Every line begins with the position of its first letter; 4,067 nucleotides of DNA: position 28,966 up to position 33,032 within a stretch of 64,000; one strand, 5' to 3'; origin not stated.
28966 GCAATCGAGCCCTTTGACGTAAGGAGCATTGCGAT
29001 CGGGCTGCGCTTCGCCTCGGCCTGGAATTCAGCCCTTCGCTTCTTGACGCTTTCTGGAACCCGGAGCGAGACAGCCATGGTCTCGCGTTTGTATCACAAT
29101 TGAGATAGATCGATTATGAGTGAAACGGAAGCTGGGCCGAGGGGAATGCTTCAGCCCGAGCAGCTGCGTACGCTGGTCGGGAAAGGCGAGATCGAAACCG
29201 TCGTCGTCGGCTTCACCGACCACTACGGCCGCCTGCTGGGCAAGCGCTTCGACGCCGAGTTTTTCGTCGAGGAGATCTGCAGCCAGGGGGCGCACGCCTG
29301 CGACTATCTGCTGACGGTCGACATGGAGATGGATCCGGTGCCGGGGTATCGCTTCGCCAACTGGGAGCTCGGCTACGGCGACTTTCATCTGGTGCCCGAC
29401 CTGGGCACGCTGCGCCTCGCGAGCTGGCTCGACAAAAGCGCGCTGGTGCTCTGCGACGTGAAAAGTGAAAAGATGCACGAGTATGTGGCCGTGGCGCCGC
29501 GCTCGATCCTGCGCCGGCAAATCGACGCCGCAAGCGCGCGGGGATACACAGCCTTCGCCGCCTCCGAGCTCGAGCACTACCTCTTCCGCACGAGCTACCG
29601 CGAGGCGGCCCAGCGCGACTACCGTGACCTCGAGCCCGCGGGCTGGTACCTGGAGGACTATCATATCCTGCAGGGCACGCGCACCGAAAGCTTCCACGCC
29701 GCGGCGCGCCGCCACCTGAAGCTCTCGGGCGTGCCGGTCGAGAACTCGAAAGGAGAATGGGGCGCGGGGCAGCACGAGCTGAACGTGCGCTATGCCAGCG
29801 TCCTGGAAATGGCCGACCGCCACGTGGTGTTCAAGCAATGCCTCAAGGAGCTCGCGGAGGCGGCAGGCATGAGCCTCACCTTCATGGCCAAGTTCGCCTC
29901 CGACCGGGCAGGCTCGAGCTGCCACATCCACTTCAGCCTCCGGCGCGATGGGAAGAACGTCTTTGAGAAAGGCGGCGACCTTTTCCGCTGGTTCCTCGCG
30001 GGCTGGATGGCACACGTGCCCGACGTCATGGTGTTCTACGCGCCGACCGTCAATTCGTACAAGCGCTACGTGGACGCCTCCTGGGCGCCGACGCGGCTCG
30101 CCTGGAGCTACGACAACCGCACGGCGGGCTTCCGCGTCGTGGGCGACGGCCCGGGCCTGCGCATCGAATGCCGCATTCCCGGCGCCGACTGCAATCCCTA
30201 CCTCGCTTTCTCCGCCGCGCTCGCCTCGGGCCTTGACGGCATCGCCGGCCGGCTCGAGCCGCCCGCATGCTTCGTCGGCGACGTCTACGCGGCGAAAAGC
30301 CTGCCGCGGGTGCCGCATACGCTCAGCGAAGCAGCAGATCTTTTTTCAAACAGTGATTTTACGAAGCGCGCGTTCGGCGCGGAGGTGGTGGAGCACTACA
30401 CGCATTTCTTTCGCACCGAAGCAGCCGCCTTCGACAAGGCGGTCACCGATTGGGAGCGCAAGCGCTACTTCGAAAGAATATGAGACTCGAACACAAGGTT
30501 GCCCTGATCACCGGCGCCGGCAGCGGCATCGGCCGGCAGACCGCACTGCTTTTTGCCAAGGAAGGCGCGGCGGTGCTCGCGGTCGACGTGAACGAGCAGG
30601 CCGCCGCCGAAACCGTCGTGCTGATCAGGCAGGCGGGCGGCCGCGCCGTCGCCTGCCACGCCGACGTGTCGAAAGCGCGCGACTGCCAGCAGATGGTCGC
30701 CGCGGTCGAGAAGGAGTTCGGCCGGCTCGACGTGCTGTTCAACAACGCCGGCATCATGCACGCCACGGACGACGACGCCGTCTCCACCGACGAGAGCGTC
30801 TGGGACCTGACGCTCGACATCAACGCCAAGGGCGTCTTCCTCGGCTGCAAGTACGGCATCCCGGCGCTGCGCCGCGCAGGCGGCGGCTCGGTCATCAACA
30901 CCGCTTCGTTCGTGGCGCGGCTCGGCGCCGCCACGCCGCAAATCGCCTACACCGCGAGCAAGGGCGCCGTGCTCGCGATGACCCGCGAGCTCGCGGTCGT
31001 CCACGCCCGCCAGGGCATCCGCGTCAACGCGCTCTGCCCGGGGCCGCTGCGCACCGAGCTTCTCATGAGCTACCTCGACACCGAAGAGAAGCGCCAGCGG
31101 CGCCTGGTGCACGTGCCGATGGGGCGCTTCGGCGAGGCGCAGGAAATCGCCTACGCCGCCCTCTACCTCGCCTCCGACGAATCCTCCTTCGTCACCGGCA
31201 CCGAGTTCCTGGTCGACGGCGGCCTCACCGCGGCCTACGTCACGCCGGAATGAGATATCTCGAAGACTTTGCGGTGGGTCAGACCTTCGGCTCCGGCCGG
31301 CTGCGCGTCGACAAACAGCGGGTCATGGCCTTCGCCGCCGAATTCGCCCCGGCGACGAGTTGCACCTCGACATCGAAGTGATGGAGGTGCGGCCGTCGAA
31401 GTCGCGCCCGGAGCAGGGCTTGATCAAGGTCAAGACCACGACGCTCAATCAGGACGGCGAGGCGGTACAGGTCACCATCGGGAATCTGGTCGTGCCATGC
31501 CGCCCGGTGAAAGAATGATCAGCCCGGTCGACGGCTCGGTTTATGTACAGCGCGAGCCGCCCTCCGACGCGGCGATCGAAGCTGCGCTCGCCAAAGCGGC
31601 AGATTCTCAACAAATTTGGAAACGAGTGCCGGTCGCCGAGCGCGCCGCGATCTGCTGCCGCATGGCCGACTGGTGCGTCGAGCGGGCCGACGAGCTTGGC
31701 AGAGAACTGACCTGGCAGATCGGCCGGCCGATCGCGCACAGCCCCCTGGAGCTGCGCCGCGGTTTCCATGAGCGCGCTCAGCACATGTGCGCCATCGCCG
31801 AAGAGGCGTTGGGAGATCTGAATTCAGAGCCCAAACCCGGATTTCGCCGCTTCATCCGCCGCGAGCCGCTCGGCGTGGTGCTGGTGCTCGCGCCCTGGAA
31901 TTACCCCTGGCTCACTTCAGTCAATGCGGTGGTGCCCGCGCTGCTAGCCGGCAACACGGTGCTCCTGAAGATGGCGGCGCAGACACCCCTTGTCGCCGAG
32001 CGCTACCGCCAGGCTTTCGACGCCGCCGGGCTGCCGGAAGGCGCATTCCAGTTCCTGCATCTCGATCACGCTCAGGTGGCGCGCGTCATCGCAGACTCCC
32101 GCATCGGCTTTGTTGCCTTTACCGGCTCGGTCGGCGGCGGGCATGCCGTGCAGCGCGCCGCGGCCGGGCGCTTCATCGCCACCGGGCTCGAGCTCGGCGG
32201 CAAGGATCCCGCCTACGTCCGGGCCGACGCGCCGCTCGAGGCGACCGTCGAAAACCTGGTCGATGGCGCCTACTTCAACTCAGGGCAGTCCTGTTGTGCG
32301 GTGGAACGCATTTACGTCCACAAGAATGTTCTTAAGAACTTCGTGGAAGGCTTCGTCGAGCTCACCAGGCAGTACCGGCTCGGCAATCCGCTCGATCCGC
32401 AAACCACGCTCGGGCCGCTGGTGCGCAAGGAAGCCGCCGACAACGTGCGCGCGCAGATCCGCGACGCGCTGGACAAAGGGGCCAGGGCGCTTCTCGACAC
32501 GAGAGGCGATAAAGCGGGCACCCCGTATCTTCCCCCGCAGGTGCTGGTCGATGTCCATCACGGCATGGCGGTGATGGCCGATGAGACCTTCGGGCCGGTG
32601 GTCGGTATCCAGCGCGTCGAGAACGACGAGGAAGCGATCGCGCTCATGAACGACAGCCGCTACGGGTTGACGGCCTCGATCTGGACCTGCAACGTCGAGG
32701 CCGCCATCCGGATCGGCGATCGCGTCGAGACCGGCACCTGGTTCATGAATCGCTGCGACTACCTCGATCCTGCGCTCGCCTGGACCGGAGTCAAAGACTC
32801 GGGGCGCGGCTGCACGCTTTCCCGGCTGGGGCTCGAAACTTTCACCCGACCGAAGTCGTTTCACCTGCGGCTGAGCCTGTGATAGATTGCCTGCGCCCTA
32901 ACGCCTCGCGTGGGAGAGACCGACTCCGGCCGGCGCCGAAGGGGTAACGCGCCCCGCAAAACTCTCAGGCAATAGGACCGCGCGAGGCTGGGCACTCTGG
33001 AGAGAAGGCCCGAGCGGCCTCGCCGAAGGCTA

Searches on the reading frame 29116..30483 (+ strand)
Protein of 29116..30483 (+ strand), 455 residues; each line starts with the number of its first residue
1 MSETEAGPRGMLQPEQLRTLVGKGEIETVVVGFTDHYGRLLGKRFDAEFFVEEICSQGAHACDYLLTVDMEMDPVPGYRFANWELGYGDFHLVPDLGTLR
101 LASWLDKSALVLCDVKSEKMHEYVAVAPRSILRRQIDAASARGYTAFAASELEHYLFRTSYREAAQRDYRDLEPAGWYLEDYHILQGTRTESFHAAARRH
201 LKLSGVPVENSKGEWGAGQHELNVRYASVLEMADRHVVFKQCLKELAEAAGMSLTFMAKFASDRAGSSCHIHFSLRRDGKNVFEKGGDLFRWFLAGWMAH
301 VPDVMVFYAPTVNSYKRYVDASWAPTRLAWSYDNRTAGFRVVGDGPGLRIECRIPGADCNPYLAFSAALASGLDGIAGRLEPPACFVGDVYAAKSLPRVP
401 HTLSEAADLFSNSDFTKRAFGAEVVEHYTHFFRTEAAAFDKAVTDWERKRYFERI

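Call 6: search_protein_families(library=pfam, proteins=[window:29116-30483:+])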
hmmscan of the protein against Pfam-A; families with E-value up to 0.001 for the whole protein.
window:29116-30483:+ (455 aa): 1 family
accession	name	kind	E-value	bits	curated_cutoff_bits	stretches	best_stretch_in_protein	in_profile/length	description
PF00120.29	Gln-synt_C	-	3.9e-91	306.1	24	1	127-451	3-344/344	Glutamine synthetase, catalytic domain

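Call 7: search_protein_families(library=ncbifam, proteins=[window:29116-30483:+])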
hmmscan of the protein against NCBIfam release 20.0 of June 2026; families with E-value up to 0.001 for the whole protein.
window:29116-30483:+ (455 aa): 4 families
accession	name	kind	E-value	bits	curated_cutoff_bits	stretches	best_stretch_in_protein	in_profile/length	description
TIGR00653.1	GlnA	equivalog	1.2e-66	225.3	429.15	1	85-452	58-461/462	type I glutamate--ammonia ligase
TIGR03105.1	gln_synth_III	equivalog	3.7e-64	216.8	469.6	1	88-452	59-434/435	type III glutamate--ammonia ligase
NF045547.1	GGputSyn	equivalog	1.8e-56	191.7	650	1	20-447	8-438/438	gamma-glutamylputrescine synthetase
NF007006.0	PRK09469.1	equivalog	1.3e-34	119.6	845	1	216-444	216-459/469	glutamate--ammonia ligase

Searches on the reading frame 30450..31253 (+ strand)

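Call 6: search_protein_families(library=pfam, proteins=[window:30450-31253:+])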
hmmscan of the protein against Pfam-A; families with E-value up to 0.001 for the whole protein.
window:30450-31253:+ (267 aa): 3 families
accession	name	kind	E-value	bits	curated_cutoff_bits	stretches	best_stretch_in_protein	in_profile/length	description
PF13561.12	adh_short_C2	-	1.2e-67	228.4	27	1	22-260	1-236/236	Enoyl-(Acyl carrier protein) reductase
PF00106.31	adh_short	-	5.3e-53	179.9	26.6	1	16-211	1-193/195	short chain dehydrogenase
PF08659.16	KR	-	1.3e-07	32.2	22.6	1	18-106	3-95/180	KR domain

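Call 7: search_protein_families(library=ncbifam, proteins=[window:30450-31253:+])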
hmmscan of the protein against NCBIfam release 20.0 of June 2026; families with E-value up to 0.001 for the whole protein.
window:30450-31253:+ (267 aa): 229 families (the best 25 are shown)
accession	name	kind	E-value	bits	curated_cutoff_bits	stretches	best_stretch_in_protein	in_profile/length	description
NF004713.0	PRK06057.1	equivalog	5.2e-91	304.7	404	1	10-266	4-256/257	3-oxoacyl-ACP reductase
NF004791.0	PRK06138.1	equivalog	5.3e-83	278.2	312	1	11-262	1-252/252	SDR family oxidoreductase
NF004818.0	PRK06172.1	equivalog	2.1e-74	250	336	1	11-261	3-252/253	SDR family oxidoreductase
NF005559.1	PRK07231.1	subfamily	1e-70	238.1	215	1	12-260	1-248/249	glucose 1-dehydrogenase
NF052558.1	MBtsdlDhBudC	equivalog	1e-66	225.1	270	1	14-266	2-248/250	meso-2,3-butanediol dehydrogenase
NF005681.0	PRK07478.1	subfamily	1.5e-66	224.4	267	1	11-261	2-251/254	SDR family oxidoreductase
NF006366.0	PRK08589.1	equivalog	6.7e-61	205.9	386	1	12-264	3-256/272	SDR family oxidoreductase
NF004198.0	PRK05653.1-3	equivalog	1.6e-59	201.3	296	1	12-259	4-246/248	3-oxoacyl-ACP reductase FabG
NF005309.0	PRK06841.1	subfamily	5.4e-59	199.8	286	1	5-260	5-253/255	GolD/DthD family dehydrogenase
NF053701.1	CsHdxCHCADhChcB2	equivalog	5.8e-58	196.3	350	1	13-261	1-244/245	cis-4-hydroxycyclohexanecarboxylate dehydrogenase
NF004203.0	PRK05653.2-4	subfamily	1.9e-57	194.6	313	1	11-258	2-255/260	3-oxoacyl-ACP reductase FabG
NF005473.0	PRK07069.1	equivalog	1.5e-56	191.9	339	1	10-261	5-261/262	SDR family oxidoreductase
NF005469.0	PRK07063.1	equivalog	2.5e-56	191.1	306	1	11-263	3-258/260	SDR family oxidoreductase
NF009468.0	PRK12826.1-4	equivalog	3.3e-56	190.8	318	1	12-259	4-247/256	SDR family oxidoreductase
NF052562.1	RADHDNL4305835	equivalog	3.7e-56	190.4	400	1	11-261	3-251/252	NADP-dependent (R)-specific alcohol dehydrogenase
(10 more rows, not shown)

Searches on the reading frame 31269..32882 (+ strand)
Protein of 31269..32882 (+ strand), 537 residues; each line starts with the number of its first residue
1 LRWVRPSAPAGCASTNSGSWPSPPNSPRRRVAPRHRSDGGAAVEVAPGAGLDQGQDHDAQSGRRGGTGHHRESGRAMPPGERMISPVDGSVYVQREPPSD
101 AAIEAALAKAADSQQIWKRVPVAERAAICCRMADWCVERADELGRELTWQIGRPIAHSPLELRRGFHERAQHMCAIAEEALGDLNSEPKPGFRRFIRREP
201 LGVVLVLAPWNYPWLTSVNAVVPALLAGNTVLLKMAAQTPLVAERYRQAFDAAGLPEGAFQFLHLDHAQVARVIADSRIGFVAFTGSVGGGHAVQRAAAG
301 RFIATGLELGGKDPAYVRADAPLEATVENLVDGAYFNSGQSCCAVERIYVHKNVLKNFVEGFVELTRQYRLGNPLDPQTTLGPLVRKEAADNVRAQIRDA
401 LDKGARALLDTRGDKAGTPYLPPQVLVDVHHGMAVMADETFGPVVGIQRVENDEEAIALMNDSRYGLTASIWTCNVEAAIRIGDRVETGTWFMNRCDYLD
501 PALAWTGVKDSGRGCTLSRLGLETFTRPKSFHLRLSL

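Call 6: search_protein_families(library=pfam, proteins=[window:31269-32882:+])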
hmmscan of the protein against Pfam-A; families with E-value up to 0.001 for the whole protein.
window:31269-32882:+ (537 aa): 1 family
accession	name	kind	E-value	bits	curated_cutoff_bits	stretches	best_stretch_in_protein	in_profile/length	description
PF00171.27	Aldedh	-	7.6e-118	394.4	23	1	83-530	11-460/461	Aldehyde dehydrogenase family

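Call 7: search_protein_families(library=ncbifam, proteins=[window:31269-32882:+])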
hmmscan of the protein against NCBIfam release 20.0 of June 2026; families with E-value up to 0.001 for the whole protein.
window:31269-32882:+ (537 aa): 44 families (the best 25 are shown)
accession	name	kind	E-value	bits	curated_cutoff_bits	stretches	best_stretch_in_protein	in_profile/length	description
NF006916.0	PRK09407.1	equivalog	1.9e-94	317.1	521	1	83-529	38-488/526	succinic semialdehyde dehydrogenase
NF010000.0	PRK13473.1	subfamily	1.3e-89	301.1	615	1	82-529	20-468/475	aminobutyraldehyde dehydrogenase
NF006915.0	PRK09406.1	equivalog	3.2e-87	293.3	730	1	84-528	6-451/457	NADP-dependent succinic semialdehyde dehydrogenase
NF042989.1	AldDh_AldH_Clos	equivalog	7.4e-84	282.1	800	1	84-529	6-453/458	aldehyde dehydrogenase AldH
TIGR01804.1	BADH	equivalog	5.2e-83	279.1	668.6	1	83-527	17-465/467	betaine-aldehyde dehydrogenase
NF010575.0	PRK13968.1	equivalog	6.1e-80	269.6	855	1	98-526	26-452/462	succinate-semialdehyde dehydrogenase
NF007497.0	PRK10090.1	equivalog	2.3e-79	267.4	500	1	99-529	42-473/480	aldehyde dehydrogenase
NF009725.0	PRK13252.1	equivalog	3.4e-79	266.5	593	1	83-535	26-481/488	betaine-aldehyde dehydrogenase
TIGR01780.1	SSADH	subfamily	1.4e-78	264.8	646.35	1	101-527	19-446/448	succinate-semialdehyde dehydrogenase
TIGR02299.1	HpaE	equivalog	1e-77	261.8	638.35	1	84-534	21-477/488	5-carboxymethyl-2-hydroxymuconate semialdehyde dehydrogenase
NF040648.1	lactal_redase_Meth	equivalog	7.1e-76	256.1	650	1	102-528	34-457/463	lactaldehyde dehydrogenase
NF045735.1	PaDhStyDPseudo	equivalog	1.7e-74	251.2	850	1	100-531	39-479/483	phenylacetaldehyde dehydrogenase StyD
NF045736.1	PaDhStyDRhodo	equivalog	9.7e-74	248.6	800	1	100-529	43-473/479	phenylacetaldehyde dehydrogenase StyD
TIGR03216.1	OH_muco_semi_DH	equivalog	2e-73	247.7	693.25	1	84-527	19-473/481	2-hydroxymuconic semialdehyde dehydrogenase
NF047626.1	SulfactDhSafD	equivalog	1.5e-71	241.8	700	1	85-514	7-435/454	sulfoacetaldehyde dehydrogenase SafD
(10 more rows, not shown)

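Call 59: find_homologous_proteins(query=window:31515-32879:+, max_evalue=1e-100)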
Query window:31515-32879:+ (455 aa): 7995 proteins with E <= 1e-100 among 8000 candidates; the best 120 are listed.
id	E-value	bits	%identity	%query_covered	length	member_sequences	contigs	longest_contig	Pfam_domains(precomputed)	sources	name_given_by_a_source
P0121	0.0e+0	1035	99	100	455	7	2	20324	PF00171.28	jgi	jgi:acyl-CoA reductase-like NAD-dependent aldehyde dehydrogenase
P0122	1.1e-256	870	84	100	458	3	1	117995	PF00171.28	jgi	jgi:acyl-CoA reductase-like NAD-dependent aldehyde dehydrogenase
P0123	6.0e-253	857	82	100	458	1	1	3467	PF00171.28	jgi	jgi:acyl-CoA reductase-like NAD-dependent aldehyde dehydrogenase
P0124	1.8e-252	856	83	100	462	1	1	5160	PF00171.28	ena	-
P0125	3.4e-252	855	82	100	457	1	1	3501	PF00171.28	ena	-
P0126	6.2e-252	854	82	100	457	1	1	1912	PF00171.28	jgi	-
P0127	7.4e-252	854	82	100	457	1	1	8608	PF00171.28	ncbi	-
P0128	9.6e-252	853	82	100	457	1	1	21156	PF00171.28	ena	-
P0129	1.2e-251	853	82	100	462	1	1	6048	PF00171.28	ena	-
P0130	1.4e-251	853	82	100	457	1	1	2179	PF00171.28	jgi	-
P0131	1.4e-251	853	82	100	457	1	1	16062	PF00171.28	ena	-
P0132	1.5e-251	853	82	100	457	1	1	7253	PF00171.28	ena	-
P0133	2.3e-251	852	82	100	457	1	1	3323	PF00171.28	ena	-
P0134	2.7e-251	852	82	100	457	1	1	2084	PF00171.28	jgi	-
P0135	9.3e-251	850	82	100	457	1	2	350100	PF00171.28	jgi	jgi:acyl-CoA reductase-like NAD-dependent aldehyde dehydrogenase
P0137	1.1e-250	850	82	100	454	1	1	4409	PF00171.28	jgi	jgi:acyl-CoA reductase-like NAD-dependent aldehyde dehydrogenase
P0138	1.2e-250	850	82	100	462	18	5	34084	PF00171.28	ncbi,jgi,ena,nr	ncbi:MAG: aldehyde dehydrogenase family protein [Betaproteobacteria bacterium]|nr:MAG: aldehyde dehy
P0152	7.6e-243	824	81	100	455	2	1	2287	PF00171.28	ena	-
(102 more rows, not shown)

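Call 60: find_encoding_contigs(protein=P0122, flank=8000, max_places=2)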
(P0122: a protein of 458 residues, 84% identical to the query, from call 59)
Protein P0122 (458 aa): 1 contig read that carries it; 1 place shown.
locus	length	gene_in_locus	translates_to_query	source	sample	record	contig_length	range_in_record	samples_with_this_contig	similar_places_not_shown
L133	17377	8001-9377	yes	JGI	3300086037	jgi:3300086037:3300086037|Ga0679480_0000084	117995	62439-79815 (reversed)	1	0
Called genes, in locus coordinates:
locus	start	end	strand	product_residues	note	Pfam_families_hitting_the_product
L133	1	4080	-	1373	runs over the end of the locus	PF00270:DEAD, PF04851:ResIII, PF00271:Helicase_C, PF22590:Cas3-like_C_2 (weak), PF19306:WHD_Lhr, PF08494:DEAD_assoc, PF23235:WHD_3rd_Lhr, PF23234:WHD_4th_Lhr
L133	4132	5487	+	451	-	PF00120:Gln-synt_C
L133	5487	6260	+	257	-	PF00106:adh_short, PF08659:KR (weak), PF13561:adh_short_C2, PF23441:SDR (weak)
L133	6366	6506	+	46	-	-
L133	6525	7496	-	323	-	PF00089:Trypsin, PF13365:Trypsin_2, PF13180:PDZ_2, PF17820:PDZ_6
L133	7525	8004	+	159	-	PF19315:MC_hydratase, PF01575:MaoC_dehydratas, PF13452:FAS1_DH_region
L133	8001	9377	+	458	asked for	PF00171:Aldedh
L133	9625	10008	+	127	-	PF01597:GCV_H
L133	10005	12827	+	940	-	PF02347:GDC-P, PF01212:Beta_elim_lyase (weak), PF21478:GcvP2_C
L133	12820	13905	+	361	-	PF01571:GCV_T, PF08669:GCV_T_C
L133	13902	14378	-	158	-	PF04355:BamE (faint)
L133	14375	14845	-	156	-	PF03449:GreA_GreB_N, PF01272:GreA_GreB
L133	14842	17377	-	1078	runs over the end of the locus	PF08443:RimK (faint), PF25596:CPSase_L_D1, PF02222:ATP-grasp (faint), PF02786:CPSase_L_D2, PF02787:CPSase_L_D3, PF25596:CPSase_L_D1, PF02786:CPSase_L_D2, PF02142:MGS, +4 more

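Call 61: find_encoding_contigs(protein=P0135, flank=8000, max_places=2)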
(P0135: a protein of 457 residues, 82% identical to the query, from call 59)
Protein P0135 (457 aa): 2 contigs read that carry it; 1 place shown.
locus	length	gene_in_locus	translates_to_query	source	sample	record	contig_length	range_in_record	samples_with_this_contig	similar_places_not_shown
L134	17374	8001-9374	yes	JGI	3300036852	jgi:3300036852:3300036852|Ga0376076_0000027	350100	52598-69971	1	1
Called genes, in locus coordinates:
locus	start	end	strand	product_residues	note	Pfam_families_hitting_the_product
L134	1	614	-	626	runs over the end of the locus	PF06480:FtsH_ext, PF06068:TIP49 (weak), PF00004:AAA, PF07728:AAA_5 (faint), PF17862:AAA_lid_3, PF01434:Peptidase_M41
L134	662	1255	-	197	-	PF01728:FtsJ, PF13847:Methyltransf_31 (faint)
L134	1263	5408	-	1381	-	PF00270:DEAD, PF04851:ResIII, PF00271:Helicase_C, PF22590:Cas3-like_C_2 (weak), PF19306:WHD_Lhr, PF08494:DEAD_assoc, PF23235:WHD_3rd_Lhr, PF23234:WHD_4th_Lhr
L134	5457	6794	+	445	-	PF00120:Gln-synt_C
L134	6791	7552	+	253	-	PF00106:adh_short, PF08659:KR (weak), PF23441:SDR (weak), PF13561:adh_short_C2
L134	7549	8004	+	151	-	PF19315:MC_hydratase, PF01575:MaoC_dehydratas, PF13452:FAS1_DH_region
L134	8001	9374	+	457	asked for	PF00171:Aldedh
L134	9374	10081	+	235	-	PF00117:GATase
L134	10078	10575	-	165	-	PF04355:BamE (faint)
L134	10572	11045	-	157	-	PF03449:GreA_GreB_N, PF01272:GreA_GreB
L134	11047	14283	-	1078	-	PF25596:CPSase_L_D1, PF02786:CPSase_L_D2, PF02787:CPSase_L_D3, PF25596:CPSase_L_D1, PF02222:ATP-grasp, PF02786:CPSase_L_D2, PF15632:ATPgrasp_Ter, PF02142:MGS, +5 more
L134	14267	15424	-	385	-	PF00988:CPSase_sm_chain, PF00117:GATase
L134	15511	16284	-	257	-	PF01113:DapB_N, PF05173:DapB_C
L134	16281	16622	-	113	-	PF04355:BamE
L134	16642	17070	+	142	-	PF01475:FUR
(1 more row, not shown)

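Call 62: find_encoding_contigs(protein=P0138, flank=8000, max_places=2)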
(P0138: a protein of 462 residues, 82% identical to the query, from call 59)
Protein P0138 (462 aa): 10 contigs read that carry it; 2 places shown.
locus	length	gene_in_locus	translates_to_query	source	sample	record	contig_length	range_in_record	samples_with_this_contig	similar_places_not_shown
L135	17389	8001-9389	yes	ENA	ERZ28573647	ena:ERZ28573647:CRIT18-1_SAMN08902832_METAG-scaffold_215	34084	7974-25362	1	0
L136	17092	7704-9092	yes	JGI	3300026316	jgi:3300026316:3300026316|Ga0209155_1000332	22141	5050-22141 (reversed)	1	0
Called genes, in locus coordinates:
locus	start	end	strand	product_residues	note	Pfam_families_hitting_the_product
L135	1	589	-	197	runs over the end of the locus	PF01728:FtsJ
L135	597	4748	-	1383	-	PF00270:DEAD, PF04851:ResIII, PF00271:Helicase_C, PF22590:Cas3-like_C_2 (weak), PF19306:WHD_Lhr, PF08494:DEAD_assoc, PF23235:WHD_3rd_Lhr, PF23234:WHD_4th_Lhr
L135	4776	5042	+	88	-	PF01985:CRS1_YhbY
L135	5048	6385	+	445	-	PF00120:Gln-synt_C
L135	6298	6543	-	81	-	-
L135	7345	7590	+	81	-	PF04014:MazE_antitoxin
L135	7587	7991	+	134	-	PF01850:PIN (weak)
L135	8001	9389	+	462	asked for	PF00171:Aldedh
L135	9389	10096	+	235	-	PF00117:GATase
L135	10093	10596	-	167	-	PF04355:BamE (weak)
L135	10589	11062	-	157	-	PF03449:GreA_GreB_N, PF01272:GreA_GreB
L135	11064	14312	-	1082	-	PF25596:CPSase_L_D1, PF02786:CPSase_L_D2, PF02787:CPSase_L_D3, PF25596:CPSase_L_D1, PF02786:CPSase_L_D2, PF02222:ATP-grasp, PF15632:ATPgrasp_Ter (weak), PF02142:MGS, +5 more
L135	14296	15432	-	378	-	PF00988:CPSase_sm_chain, PF00117:GATase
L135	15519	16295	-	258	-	PF01113:DapB_N, PF05173:DapB_C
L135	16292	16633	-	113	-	PF04355:BamE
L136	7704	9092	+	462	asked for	PF00171:Aldedh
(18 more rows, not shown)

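Call 64: find_encoding_contigs(protein=P0152, flank=3000, max_places=3)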
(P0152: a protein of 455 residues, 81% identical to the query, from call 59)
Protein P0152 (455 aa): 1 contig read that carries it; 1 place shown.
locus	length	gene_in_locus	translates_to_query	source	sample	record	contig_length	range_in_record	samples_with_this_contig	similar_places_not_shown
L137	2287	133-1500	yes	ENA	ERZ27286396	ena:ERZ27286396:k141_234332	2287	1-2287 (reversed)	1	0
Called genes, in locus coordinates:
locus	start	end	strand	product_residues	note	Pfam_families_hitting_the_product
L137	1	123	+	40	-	?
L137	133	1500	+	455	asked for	PF00171:Aldedh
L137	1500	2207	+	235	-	PF00117:GATase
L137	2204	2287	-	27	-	?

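Call 65: find_encoding_contigs(protein=P0137, flank=3000, max_places=3)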
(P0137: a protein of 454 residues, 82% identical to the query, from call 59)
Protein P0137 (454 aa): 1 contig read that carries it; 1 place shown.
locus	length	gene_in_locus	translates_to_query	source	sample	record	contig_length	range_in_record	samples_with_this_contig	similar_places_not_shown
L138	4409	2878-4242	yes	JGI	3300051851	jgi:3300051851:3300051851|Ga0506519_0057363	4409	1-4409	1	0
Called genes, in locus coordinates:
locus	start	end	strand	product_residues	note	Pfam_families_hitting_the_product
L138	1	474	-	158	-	?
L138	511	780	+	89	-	PF01985:CRS1_YhbY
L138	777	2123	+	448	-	PF00120:Gln-synt_C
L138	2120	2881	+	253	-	PF00106:adh_short, PF13561:adh_short_C2, PF23441:SDR (weak)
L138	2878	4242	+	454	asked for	PF00171:Aldedh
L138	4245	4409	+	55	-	?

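Call 66: find_encoding_contigs(protein=P0124, flank=3000, max_places=3)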
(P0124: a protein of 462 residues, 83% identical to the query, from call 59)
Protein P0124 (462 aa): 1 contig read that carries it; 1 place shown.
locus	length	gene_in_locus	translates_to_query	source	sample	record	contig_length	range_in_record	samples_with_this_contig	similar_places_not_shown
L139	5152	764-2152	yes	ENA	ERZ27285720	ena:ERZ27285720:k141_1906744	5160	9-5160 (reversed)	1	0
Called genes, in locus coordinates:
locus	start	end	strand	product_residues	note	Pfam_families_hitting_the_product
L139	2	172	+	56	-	?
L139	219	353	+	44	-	-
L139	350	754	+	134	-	PF01850:PIN (weak)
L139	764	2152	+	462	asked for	PF00171:Aldedh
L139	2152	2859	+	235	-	PF00117:GATase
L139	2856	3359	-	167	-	PF04355:BamE (weak)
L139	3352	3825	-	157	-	PF03449:GreA_GreB_N, PF01272:GreA_GreB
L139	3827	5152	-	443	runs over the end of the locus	?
